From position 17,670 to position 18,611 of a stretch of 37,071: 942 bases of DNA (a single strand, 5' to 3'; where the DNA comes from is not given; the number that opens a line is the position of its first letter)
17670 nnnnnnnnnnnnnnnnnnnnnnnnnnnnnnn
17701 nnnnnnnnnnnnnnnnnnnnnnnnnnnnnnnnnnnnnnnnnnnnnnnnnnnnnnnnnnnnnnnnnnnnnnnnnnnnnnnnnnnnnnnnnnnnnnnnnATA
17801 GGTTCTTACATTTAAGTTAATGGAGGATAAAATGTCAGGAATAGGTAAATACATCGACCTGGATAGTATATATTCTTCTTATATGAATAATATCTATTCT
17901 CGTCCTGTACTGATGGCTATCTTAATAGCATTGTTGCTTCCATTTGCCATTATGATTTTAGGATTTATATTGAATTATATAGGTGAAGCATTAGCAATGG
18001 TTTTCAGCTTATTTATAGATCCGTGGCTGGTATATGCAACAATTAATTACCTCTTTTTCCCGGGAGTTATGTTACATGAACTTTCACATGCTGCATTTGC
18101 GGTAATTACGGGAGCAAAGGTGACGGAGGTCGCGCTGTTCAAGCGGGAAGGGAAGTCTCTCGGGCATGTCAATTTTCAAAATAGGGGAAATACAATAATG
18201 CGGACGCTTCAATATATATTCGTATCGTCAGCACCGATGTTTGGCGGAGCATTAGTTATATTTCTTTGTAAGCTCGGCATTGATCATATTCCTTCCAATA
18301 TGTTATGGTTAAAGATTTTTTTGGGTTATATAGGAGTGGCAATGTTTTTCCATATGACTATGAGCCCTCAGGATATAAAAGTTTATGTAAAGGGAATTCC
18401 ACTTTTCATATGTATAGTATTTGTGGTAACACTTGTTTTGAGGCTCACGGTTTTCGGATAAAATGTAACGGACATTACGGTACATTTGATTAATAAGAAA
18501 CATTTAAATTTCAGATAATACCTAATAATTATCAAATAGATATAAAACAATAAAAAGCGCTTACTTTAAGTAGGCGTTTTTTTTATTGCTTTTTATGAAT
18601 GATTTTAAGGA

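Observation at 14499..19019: Shared 22-bp element: two TGTAAC hexamers 11 bp apart in front of the leaderless-protein genes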

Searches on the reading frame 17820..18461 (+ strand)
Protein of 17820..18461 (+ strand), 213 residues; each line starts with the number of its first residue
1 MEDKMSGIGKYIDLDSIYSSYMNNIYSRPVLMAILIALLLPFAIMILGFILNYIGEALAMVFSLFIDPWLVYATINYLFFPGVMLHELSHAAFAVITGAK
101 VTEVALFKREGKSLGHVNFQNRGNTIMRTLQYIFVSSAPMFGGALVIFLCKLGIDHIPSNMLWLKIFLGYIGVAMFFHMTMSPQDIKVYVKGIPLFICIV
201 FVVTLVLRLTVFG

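Call 5: search_protein_families(library=pfam, proteins=[window:17820-18461:+])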
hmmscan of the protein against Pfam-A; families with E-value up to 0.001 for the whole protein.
window:17820-18461:+ (213 aa): 1 family
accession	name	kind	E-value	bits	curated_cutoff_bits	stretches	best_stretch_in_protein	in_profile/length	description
PF13398.12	Peptidase_M50B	-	0.00021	21.5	26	1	76-187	18-116/201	Peptidase M50B-like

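Call 41: find_homologous_proteins(query=window:17820-18458:+)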
Query window:17820-18458:+ (213 aa): 85 proteins with E <= 0.001 among 599 candidates.
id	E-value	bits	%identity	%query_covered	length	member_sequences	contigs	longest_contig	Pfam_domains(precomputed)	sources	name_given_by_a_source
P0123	1.6e-129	448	100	98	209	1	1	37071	-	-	-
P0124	6.4e-82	292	70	88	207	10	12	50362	-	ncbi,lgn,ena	-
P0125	2.8e-73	264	63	93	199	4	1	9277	-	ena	-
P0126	3.6e-73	264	61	95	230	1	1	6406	-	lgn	-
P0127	1.2e-72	262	64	90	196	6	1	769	-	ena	-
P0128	1.8e-70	255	63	87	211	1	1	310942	-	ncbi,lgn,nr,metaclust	ncbi:hypothetical protein SAMN04487934_103200 [Eubacterium ruminantium]|nr:hypothetical protein SAMN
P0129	4.7e-70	254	64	86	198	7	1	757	-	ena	-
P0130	1.4e-69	252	63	86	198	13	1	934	-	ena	-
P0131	7.9e-68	246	59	90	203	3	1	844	-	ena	-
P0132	1.3e-66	242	58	92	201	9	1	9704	-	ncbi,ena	-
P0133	3.2e-66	241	59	93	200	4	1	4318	-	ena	-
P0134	4.1e-66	241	59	90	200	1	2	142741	-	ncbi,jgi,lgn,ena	-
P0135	9.8e-66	240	57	88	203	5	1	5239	-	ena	-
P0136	1.7e-65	239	59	93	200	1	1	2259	-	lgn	-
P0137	3.1e-65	238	60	87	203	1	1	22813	-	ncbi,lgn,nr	ncbi:MAG: hypothetical protein K6F77_03905 [Lachnospiraceae bacterium]|nr:hypothetical protein [Lach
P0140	4.9e-65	237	61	90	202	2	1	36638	-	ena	-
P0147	1.9e-64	235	60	87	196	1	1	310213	-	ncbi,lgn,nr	ncbi:hypothetical protein SAMN06297422_10131 [Lachnospiraceae bacterium]|nr:hypothetical protein SAM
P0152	5.9e-64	234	56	93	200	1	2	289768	-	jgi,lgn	-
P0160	5.8e-62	227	56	89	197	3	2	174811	-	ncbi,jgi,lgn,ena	-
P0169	1.4e-60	223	58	90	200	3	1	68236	-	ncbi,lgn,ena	-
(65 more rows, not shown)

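Call 42: find_encoding_contigs(protein=P0124, flank=10000, max_places=1)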
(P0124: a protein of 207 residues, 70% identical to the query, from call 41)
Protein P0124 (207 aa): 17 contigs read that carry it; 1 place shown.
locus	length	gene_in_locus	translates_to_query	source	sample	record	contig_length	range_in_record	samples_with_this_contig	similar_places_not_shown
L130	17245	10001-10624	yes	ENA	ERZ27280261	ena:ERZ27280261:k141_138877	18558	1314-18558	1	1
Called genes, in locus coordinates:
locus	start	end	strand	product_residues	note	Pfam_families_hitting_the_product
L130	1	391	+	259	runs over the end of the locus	PF02674:Colicin_V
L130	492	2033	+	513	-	PF03816:LytR_cpsA_psr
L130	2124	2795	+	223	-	-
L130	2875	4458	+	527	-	PF03062:MBOAT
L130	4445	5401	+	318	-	-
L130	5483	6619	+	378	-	-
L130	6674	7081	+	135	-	PF13581:HATPase_c_2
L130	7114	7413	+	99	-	PF01740:STAS, PF13466:STAS_2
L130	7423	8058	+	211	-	-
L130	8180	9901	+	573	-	PF07228:SpoIIE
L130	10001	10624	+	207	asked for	-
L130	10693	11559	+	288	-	PF00005:ABC_tran, PF13304:AAA_21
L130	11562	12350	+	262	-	PF12679:ABC2_membrane_2, PF13346:ABC2_membrane_5 (weak)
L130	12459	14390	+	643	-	PF00933:Glyco_hydro_3, PF01915:Glyco_hydro_3_C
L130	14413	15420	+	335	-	PF24880:DUF7738, PF21832:DUF6892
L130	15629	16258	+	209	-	PF00657:Lipase_GDSL, PF13472:Lipase_GDSL_2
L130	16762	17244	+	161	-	?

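Call 43: find_encoding_contigs(protein=P0128, flank=10000, max_places=1)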
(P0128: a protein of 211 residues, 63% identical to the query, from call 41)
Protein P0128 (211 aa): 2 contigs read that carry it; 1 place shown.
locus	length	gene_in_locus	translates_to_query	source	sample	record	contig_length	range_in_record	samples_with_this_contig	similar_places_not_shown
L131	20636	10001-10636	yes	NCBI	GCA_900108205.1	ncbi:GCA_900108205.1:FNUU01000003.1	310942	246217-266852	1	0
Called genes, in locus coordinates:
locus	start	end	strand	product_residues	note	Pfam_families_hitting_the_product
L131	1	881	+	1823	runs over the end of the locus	-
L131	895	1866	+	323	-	-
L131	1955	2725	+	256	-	-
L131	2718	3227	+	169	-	PF13581:HATPase_c_2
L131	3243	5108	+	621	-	PF07228:SpoIIE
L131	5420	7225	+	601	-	-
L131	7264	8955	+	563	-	-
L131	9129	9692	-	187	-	PF13302:Acetyltransf_3, PF00583:Acetyltransf_1, PF13420:Acetyltransf_4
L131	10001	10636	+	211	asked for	-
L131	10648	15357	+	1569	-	-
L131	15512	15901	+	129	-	-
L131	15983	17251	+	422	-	PF06580:His_kinase, PF02518:HATPase_c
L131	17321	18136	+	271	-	PF00072:Response_reg, PF00486:Trans_reg_C (weak)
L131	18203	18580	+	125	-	PF09991:DUF2232 (weak)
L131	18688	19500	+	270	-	-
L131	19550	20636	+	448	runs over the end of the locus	PF02463:SMC_N (faint), PF00005:ABC_tran, PF13304:AAA_21 (faint)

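Call 44: find_encoding_contigs(protein=P0134, flank=10000, max_places=1)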
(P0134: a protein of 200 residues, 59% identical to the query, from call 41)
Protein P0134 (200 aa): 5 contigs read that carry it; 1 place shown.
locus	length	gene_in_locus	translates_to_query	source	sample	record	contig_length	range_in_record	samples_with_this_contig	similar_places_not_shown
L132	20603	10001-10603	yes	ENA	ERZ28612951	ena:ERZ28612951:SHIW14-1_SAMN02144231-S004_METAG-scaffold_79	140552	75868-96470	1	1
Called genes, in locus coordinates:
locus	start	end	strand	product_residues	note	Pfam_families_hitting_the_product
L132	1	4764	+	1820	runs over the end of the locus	-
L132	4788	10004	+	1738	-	-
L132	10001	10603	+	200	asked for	-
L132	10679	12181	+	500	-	PF01368:DHH, PF02272:DHHA1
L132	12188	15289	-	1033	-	PF08937:ThsB_TIR (weak), PF13676:TIR_2, PF13360:PQQ_2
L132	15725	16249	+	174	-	PF00156:Pribosyltran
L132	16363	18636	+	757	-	PF01966:HD, PF13328:HD_4, PF04607:RelA_SpoT, PF02824:TGS, PF19296:RelA_AH, PF28438:RelA_RIS, PF13291:ACT_4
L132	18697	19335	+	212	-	PF00753:Lactamase_B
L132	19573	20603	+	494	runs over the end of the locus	PF04055:Radical_SAM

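Call 47: find_encoding_contigs(protein=P0147, flank=10000, max_places=1)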
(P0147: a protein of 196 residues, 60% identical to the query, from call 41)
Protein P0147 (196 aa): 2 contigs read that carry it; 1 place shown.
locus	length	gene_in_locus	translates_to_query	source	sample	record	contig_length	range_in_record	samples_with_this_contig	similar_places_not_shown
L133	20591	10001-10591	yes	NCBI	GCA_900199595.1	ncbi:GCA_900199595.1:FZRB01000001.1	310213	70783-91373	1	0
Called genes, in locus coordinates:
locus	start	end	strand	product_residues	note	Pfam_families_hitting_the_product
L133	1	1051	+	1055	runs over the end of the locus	-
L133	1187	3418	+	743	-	-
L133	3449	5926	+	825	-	PF00454:PI3_PI4_kinase (faint)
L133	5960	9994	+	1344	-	PF07494:Reg_prop (faint), PF01966:HD, PF08668:HDOD (weak), PF13487:HD_5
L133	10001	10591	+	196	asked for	-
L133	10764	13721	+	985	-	-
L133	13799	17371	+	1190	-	-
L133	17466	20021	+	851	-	-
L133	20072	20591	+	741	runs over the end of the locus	-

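Call 48: find_encoding_contigs(protein=P0140, flank=10000, max_places=1)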
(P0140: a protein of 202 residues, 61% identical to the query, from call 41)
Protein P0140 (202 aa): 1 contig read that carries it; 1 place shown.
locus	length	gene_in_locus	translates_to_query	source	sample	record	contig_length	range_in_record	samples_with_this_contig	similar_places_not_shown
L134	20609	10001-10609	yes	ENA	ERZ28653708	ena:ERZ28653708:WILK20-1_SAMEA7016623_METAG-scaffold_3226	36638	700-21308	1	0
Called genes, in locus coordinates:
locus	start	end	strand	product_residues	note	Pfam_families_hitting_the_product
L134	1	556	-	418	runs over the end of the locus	?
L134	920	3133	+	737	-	-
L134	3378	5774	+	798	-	-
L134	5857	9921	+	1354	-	PF07494:Reg_prop (faint), PF01966:HD, PF08668:HDOD (weak), PF13487:HD_5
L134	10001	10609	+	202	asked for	-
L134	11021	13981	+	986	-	-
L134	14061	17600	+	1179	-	-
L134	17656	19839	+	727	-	-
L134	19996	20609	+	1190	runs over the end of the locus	-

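Call 49: find_encoding_contigs(protein=P0152, flank=10000, max_places=1)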
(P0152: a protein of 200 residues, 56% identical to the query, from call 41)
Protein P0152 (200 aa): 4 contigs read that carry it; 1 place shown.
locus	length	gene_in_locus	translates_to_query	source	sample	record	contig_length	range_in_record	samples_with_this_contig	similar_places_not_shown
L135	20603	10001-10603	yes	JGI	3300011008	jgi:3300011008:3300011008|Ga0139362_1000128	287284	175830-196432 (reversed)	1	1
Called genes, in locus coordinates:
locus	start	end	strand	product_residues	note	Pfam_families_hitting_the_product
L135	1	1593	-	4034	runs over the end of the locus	-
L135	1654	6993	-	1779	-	-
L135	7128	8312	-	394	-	PF02608:Bmp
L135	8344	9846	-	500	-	-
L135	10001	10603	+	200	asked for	-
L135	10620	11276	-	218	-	-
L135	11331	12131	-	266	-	PF00072:Response_reg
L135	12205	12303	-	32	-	-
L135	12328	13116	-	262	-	PF00072:Response_reg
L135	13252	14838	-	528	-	PF09820:AAA-ATPase_like (faint), PF14516:AAA_35, PF13366:PDDEXK_3 (weak)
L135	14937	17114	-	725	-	-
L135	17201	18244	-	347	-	-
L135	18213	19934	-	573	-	PF02661:Fic (weak)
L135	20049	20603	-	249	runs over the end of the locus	PF13472:Lipase_GDSL_2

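Call 57: find_encoding_contigs(protein=P0160, flank=10000, max_places=2)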
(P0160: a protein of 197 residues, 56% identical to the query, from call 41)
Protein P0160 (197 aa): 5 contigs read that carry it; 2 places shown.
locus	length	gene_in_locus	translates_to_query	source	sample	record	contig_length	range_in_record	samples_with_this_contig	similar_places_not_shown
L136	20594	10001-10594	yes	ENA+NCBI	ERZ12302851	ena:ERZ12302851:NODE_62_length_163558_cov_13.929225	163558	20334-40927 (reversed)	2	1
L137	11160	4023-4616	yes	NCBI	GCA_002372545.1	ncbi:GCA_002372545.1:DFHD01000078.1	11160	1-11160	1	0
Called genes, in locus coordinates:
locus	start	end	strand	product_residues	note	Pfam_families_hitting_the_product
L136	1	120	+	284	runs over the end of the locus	-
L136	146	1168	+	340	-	-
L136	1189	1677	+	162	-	PF13581:HATPase_c_2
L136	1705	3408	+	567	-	PF07228:SpoIIE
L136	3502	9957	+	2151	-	-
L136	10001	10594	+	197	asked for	-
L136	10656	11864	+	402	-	PF00990:GGDEF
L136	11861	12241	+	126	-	PF08000:bPH_1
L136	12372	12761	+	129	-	-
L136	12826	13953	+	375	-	PF02615:Ldh_2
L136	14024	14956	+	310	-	PF14378:PAP2_3 (weak), PF01569:PAP2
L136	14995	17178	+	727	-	PF02743:dCache_1, PF22673:MCP-like_PDC_1 (weak), PF07228:SpoIIE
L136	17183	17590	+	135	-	PF13581:HATPase_c_2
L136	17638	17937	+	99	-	PF01740:STAS, PF13466:STAS_2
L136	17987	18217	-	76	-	-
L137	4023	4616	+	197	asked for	-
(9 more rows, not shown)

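Call 58: find_encoding_contigs(protein=P0169, flank=10000, max_places=2)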
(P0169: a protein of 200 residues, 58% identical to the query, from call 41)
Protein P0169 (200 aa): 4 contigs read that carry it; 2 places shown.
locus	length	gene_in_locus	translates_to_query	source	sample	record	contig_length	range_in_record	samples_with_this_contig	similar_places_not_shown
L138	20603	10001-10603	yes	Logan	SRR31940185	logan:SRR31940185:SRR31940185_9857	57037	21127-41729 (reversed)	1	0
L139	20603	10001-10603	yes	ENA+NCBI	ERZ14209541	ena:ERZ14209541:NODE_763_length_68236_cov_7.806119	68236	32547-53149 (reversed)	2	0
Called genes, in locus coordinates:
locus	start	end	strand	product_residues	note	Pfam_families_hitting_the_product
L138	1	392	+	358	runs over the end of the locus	PF00365:PFK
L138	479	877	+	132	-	PF03061:4HBT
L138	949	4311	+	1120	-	PF00532:Peripla_BP_1, PF13407:Peripla_BP_4, PF13377:Peripla_BP_3, PF00563:EAL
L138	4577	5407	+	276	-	PF02674:Colicin_V (weak)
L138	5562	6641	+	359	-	PF18013:Phage_lysozyme2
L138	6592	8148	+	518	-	PF00497:SBP_bac_3, PF00528:BPD_transp_1 (weak)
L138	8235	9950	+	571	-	-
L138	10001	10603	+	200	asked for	-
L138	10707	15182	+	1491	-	-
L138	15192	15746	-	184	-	PF13302:Acetyltransf_3, PF13420:Acetyltransf_4, PF00583:Acetyltransf_1, PF08445:FR47 (weak)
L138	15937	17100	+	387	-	-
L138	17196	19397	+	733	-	-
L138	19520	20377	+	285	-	PF00072:Response_reg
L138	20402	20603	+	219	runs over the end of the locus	-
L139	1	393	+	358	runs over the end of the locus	PF00365:PFK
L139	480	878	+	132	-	PF03061:4HBT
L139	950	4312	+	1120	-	PF00532:Peripla_BP_1, PF13407:Peripla_BP_4, PF13377:Peripla_BP_3, PF00563:EAL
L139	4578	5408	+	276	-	PF02674:Colicin_V (weak)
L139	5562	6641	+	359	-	PF18013:Phage_lysozyme2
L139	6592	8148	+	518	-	PF00497:SBP_bac_3, PF00528:BPD_transp_1 (weak)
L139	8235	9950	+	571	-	-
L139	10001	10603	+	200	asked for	-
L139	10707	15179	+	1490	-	-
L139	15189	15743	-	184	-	PF13302:Acetyltransf_3, PF13420:Acetyltransf_4, PF00583:Acetyltransf_1, PF08445:FR47 (weak)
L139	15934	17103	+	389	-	-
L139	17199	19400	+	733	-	-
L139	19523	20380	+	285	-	PF00072:Response_reg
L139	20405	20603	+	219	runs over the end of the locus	-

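Call 61: search_protein_families(library=ncbifam, max_evalue=0.01, proteins=[window:17820-18461:+])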
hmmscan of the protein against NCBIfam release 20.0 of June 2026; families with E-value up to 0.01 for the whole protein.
window:17820-18461:+ (213 aa): 0 families
